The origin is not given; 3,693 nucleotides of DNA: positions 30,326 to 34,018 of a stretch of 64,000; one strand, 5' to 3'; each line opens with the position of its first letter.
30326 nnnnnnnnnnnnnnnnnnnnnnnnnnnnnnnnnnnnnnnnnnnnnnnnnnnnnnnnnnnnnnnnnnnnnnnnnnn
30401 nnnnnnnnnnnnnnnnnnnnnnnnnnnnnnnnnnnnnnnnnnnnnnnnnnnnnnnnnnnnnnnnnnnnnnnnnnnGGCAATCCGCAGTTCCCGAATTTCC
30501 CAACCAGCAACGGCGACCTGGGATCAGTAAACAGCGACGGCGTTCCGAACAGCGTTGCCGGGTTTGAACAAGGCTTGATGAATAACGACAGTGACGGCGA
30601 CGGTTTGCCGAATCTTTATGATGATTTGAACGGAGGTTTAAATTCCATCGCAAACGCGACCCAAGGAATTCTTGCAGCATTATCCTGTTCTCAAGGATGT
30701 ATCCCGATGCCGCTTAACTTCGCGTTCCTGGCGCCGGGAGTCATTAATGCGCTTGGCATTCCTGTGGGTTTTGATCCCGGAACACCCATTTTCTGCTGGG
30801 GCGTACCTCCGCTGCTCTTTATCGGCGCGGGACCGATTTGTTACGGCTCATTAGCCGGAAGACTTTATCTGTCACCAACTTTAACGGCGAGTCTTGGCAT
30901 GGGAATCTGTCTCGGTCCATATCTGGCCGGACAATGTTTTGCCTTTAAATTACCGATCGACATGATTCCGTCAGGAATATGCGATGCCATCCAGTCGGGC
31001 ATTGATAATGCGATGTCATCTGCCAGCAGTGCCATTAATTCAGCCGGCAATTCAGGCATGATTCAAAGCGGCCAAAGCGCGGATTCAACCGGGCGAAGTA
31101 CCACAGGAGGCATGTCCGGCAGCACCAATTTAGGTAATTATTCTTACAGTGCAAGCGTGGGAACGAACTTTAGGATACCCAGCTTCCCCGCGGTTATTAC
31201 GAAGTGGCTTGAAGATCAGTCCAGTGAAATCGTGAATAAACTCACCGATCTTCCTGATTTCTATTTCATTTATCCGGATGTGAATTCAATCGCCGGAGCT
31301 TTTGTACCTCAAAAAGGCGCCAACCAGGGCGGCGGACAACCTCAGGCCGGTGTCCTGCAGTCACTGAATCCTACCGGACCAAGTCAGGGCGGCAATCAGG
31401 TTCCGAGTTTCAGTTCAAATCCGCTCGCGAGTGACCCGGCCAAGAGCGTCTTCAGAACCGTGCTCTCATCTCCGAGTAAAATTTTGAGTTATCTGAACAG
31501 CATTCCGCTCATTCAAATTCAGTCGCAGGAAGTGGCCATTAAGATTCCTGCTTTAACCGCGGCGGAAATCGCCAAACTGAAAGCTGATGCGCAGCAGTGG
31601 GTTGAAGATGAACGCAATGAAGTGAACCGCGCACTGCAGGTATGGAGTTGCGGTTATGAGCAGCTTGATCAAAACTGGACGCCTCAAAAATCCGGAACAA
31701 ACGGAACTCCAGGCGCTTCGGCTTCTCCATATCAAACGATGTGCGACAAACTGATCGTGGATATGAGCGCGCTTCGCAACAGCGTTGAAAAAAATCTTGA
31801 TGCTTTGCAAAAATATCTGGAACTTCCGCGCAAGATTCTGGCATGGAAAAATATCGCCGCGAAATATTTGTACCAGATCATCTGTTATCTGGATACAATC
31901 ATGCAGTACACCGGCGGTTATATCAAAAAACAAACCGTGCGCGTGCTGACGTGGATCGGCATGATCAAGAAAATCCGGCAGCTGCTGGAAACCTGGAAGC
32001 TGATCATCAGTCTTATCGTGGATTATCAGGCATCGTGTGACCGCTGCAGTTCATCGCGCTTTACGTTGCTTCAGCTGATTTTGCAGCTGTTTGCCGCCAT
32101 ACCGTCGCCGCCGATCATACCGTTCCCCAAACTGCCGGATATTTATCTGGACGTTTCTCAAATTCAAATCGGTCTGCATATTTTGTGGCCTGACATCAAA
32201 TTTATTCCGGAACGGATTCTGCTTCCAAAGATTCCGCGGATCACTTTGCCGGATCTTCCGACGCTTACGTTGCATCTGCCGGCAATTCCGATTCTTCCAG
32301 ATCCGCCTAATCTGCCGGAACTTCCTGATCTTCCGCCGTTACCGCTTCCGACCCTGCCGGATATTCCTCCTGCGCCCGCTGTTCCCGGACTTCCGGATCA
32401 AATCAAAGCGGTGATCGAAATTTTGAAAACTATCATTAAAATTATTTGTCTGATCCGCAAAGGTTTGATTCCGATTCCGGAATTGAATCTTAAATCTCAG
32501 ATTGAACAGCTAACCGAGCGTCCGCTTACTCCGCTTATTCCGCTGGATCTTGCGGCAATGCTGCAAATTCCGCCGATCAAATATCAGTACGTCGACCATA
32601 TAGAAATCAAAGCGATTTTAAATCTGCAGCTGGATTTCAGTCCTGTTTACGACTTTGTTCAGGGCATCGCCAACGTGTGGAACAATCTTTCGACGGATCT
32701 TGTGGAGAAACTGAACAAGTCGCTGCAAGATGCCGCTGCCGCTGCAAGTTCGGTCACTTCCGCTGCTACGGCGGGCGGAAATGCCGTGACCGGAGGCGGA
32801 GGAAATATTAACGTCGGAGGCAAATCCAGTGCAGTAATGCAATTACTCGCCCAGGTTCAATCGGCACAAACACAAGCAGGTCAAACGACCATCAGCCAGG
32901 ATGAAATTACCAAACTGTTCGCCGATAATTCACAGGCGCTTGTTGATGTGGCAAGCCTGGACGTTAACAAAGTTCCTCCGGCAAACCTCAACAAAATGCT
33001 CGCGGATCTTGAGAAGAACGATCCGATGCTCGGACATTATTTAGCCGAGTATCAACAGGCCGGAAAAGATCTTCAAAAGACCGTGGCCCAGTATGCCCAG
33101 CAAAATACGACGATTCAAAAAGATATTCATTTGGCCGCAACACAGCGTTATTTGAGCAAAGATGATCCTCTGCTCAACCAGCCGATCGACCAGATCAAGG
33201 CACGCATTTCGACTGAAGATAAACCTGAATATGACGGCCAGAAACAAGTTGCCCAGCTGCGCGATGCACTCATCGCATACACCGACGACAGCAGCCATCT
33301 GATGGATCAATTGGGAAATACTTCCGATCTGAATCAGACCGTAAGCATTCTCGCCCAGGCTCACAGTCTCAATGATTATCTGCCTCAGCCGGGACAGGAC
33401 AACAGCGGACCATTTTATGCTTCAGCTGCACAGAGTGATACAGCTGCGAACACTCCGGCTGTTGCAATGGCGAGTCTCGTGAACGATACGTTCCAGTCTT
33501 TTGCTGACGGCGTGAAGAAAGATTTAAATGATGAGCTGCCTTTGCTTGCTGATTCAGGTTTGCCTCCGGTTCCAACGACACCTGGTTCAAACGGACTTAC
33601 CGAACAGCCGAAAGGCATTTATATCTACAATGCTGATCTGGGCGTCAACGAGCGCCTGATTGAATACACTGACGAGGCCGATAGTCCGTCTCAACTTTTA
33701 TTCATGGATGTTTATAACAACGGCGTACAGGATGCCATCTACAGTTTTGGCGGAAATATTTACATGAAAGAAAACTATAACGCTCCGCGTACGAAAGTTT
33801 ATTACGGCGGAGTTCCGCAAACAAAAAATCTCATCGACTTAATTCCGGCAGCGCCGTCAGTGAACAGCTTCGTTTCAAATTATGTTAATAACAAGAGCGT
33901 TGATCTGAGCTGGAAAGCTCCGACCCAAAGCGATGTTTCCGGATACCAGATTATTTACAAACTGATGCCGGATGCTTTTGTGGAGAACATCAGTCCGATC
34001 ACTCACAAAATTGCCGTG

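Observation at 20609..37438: Intact 16.8-kb ORF encoding a 5,609-aa mosaic surface protein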

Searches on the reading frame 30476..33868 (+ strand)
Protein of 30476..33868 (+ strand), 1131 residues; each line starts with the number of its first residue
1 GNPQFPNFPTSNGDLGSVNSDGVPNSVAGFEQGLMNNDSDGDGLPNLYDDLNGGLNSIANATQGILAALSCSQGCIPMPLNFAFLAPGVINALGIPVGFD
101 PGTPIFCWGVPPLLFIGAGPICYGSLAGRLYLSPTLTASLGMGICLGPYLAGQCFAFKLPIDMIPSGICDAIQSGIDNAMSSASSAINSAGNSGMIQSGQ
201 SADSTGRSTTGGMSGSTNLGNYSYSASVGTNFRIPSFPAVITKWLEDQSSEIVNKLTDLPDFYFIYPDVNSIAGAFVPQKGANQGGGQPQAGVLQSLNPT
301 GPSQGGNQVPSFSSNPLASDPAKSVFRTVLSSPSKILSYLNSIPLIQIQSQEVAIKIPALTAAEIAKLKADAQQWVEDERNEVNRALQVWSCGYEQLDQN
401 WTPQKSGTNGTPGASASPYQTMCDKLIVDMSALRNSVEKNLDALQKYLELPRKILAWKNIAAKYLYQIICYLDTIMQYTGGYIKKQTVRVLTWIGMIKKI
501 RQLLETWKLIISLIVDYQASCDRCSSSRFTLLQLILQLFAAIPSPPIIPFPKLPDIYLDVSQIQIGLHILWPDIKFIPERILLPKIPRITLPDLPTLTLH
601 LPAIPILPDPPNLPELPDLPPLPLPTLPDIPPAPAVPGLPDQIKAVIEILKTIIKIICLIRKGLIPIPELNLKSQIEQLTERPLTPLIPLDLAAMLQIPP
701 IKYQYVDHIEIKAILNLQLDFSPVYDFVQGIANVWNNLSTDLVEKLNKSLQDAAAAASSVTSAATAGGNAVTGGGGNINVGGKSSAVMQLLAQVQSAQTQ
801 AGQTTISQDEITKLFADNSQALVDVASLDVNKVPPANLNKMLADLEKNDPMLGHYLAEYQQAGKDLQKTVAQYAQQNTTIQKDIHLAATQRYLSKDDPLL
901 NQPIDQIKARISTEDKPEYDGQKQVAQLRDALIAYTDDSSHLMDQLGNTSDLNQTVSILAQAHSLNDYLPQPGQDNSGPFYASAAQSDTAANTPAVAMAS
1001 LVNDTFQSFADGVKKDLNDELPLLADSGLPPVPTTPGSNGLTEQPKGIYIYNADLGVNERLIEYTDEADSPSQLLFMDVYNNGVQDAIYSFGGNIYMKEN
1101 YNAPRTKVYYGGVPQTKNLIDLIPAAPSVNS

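Call 56: predict_structure(alignment_id=A2)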
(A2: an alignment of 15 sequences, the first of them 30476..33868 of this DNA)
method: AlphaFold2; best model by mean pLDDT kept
length: 1131 residues; sequences in the alignment: 15
mean_pLDDT: 50.3   pTM: 0.40
mean pLDDT of the five models: 50.3, 48.6, 48.3, 42.6, 40.8
residues with pLDDT >= 90: 0; 70-90: 272; 50-70: 244; < 50: 615
segments of 3 or more residues with pLDDT < 50: 1-102, 112-118, 132-142, 156-240, 272-337, 407-414, 512-544, 652-667, 676-704, 762-859, 972-1047, 1051-1060, 1062-1068, 1070-1079, 1081-1088, 1090-1131
pLDDT, mean of each block of 10 residues (from residue 1): 26 24 30 38 38 31 31 30 28 33 51 47 58 41 56 49 34 43 38 24 22 22 21 33 63 70 65 40 26 30 30 40 40 48 67 74 75 83 80 71 59 54 77 81 80 76 84 79 72 71 60 44 33 33 51 74 69 76 69 59 69 70 70 62 54 42 42 48 25 29 61 71 80 76 69 62 39 26 34 37 33 32 28 38 35 43 55 55 69 73 83 72 79 85 74 67 74 32 26 26 36 40 30 28 42 39 47 47 45 42 33 32 35 25
secondary structure, 60 per line:
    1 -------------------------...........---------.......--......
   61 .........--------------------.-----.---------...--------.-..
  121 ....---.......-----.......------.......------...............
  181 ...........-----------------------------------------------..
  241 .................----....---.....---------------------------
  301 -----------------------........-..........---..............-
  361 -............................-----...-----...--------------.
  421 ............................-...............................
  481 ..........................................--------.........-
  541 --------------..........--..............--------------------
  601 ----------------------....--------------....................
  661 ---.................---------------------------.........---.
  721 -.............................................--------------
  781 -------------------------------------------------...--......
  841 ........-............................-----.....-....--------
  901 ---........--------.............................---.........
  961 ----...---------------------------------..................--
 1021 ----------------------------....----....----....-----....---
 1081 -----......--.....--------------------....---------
elements in order (helices of 4 or more, strands of 3 or more residues): H26-36 H46-52 H55-69 E106-108 H119-124 E128-134 E140-146 E153-159 H166-191 H239-257 E262-265 H269-273 H324-331 H333-342 E346-359 H362-389 E395-397 E403-405 H420-448 H450-522 H531-539 E555-564 E567-580 E623-626 H641-660 E664-668 H669-680 E708-716 H722-766 H835-848 H850-877 E883-887 E889-892 H904-911 H920-948 H952-960 H1001-1018 E1049-1052 E1057-1060 H1065-1068 E1074-1077 E1086-1091 E1094-1098 H1119-1122

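Call 64: fold_search(model_id=the predicted structure, library=pdb)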
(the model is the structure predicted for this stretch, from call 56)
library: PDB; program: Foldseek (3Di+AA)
matches with E <= 10: 95; with E <= 0.001: 0
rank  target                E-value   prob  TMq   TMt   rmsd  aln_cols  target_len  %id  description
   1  5c5b_B                7.1e-01  0.08  0.06  0.14  32.5       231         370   12  Crystal Structure of Human APPL BAR-PH Heterodimer (released 2016-06-22)
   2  6z0c_C                8.2e-01  0.15  0.06  0.25  44.4       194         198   13  Structure of in silico modelled artificial Maquette-3 protein (released 2021-03-17)
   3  5c5b_D                1.0e+00  0.07  0.06  0.14  32.0       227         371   10  Crystal Structure of Human APPL BAR-PH Heterodimer (released 2016-06-22)
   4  6z0c_A                1.1e+00  0.13  0.06  0.25  44.4       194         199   13  Structure of in silico modelled artificial Maquette-3 protein (released 2021-03-17)
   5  9b1e_B                1.2e+00  0.04  0.04  0.11  37.6       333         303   12  Cryo-EM structure of native SWR1 bound to nucleosome (composite structure) (released 2024-10-09)
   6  8d9o                  1.4e+00  0.10  0.06  0.24  50.5       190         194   15  De Novo Photosynthetic Reaction Center Protein in Apo-State (released 2022-09-28)
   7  7zjr                  1.5e+00  0.07  0.05  0.17  36.1       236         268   10  X-ray structure of the periplasmic region of PilJ from P. aeruginosa (released 2022-04-27)
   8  8wdf                  2.1e+00  0.04  0.05  0.15  46.3       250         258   10  Chemoreceptor PilJ from Pseudomonas aeruginosa PA14 (released 2024-07-24)
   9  2q13                  2.2e+00  0.05  0.06  0.15  50.5       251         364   12  Crystal structure of BAR-PH domain of APPL1 (released 2007-08-14)
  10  2elb                  2.3e+00  0.04  0.06  0.15  52.0       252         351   13  Crystal Structure of the BAR-PH domain of human APPL1 (released 2007-05-29)
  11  8s2p_AAA              2.4e+00  0.11  0.07  0.30  46.5       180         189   10  Crystal structure of Borrelia burgdorferi paralogous family 12 outer surface protein BBH37 (space group p21) (released 2025-03-05)
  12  4h8s_C                2.4e+00  0.08  0.07  0.17  33.5       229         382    9  Crystal structure of human APPL2BARPH domain (released 2012-10-17)
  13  5c22_C                3.1e+00  0.06  0.07  0.22  41.9       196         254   12  Crystal structure of Zn-bound HlyD from E. coli (released 2016-02-17)
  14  7uj2_B                3.3e+00  0.04  0.04  0.21  48.9       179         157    9  OspC Type B (released 2023-04-05)
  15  5vju                  3.5e+00  0.06  0.06  0.25  49.2       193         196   14  De Novo Photosynthetic Reaction Center Protein Variant Equipped with His-Tyr H-bond, Heme B, and Cd(II) ions (released 2018-04-25)
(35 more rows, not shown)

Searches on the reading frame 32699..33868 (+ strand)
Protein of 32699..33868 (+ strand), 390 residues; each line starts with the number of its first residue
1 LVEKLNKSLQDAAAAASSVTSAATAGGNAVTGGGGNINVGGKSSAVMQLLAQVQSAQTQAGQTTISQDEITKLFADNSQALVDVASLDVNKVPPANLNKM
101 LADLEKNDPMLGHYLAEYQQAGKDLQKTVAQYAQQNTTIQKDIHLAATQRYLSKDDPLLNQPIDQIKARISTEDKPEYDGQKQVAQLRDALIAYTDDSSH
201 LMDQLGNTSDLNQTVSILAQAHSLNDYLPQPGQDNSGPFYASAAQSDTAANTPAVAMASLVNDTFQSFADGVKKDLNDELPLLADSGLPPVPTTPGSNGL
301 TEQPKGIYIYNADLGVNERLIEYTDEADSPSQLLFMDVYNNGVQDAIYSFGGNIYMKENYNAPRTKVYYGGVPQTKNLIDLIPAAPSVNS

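Call 45: search_protein_families(library=pfam, proteins=[window:32699-33868:+], max_evalue=10)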
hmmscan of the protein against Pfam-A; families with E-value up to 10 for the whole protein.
window:32699-33868:+ (390 aa): 5 families
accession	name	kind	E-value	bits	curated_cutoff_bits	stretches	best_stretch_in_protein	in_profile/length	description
PF09506.15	Salt_tol_Pase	-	0.0015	17.8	25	1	22-137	76-186/388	Glucosylglycerol-phosphate phosphatase (Salt_tol_Pase)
PF01926.29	MMR_HSR1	-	0.086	13.4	21.9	1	35-134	6-101/113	50S ribosome-binding GTPase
PF07321.17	YscO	-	0.43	11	28.8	1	51-145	31-126/149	Type III secretion protein YscO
PF12795.12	MscS_porin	-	2.9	7.9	34.4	1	115-214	32-131/238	Mechanosensitive ion channel porin domain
PF12806.12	Acyl-CoA_dh_C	-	5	7.7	30.3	1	105-152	10-55/124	Acetyl-CoA dehydrogenase C-terminal like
